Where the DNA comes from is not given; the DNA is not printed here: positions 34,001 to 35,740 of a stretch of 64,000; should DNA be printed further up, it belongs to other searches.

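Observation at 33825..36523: Membrane-anchored Hsp100/Clp ATPase with inactivated D1 Walker motifs and a small membrane partner, at the end of the heat-shock block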

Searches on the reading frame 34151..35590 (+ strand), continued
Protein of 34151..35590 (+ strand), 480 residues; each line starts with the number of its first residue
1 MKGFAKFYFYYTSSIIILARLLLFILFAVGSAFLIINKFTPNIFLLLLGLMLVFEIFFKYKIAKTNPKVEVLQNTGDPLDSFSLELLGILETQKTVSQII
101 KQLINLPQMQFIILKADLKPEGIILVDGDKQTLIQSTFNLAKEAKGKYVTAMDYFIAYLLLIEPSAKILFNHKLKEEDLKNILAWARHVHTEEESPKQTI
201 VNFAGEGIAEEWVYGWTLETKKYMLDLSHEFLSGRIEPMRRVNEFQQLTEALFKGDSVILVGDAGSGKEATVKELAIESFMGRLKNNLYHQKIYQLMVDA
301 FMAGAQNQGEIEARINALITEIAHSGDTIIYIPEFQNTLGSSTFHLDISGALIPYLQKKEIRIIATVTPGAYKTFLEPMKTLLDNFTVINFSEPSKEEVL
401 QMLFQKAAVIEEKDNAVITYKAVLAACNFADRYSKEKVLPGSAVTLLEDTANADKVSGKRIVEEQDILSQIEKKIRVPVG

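Call 64: list_cluster_members(proteins=[P0325, P0296, P0346, P0242, P0245, P0255, P0281, P0284, P0299, P0357])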
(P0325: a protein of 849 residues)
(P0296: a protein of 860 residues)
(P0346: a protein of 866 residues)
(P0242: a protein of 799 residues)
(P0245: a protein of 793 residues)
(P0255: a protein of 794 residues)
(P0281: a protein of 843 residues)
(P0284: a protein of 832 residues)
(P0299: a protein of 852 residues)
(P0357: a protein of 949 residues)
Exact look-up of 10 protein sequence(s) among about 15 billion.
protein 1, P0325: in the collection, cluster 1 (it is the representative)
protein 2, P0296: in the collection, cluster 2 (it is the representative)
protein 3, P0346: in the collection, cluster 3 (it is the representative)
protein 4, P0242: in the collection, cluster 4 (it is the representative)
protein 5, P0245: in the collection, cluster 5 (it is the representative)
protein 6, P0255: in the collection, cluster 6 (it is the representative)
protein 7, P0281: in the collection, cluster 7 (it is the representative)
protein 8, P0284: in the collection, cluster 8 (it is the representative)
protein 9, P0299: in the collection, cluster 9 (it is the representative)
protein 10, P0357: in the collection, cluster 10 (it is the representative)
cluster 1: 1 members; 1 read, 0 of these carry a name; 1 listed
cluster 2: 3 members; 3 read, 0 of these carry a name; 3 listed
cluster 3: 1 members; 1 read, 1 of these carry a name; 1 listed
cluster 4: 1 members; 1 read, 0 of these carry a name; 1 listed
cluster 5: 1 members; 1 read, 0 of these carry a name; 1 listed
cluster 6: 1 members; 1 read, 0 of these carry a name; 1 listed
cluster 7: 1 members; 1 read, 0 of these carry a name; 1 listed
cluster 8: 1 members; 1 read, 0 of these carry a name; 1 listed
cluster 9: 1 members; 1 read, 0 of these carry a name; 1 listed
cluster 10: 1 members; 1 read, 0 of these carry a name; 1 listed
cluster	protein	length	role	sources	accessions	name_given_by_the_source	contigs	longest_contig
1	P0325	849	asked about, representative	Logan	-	-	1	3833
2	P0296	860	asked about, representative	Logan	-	-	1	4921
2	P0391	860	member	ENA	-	-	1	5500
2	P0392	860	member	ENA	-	-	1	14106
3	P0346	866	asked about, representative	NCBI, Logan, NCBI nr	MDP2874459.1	MAG: ATP-dependent Clp protease ATP-binding subunit [bacterium] | ATP-dependent Clp protease ATP-binding subunit [bacterium]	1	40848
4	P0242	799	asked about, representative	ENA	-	-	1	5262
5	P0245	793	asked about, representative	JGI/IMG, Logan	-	-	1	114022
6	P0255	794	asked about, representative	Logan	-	-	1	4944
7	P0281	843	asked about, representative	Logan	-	-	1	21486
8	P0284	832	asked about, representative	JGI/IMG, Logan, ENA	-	-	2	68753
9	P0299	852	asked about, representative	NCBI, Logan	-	-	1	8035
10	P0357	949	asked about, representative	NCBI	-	-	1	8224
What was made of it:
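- Tried and rejected: Taxonomy of the fused representatives. list_cluster_members returned almost no names (call 64).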
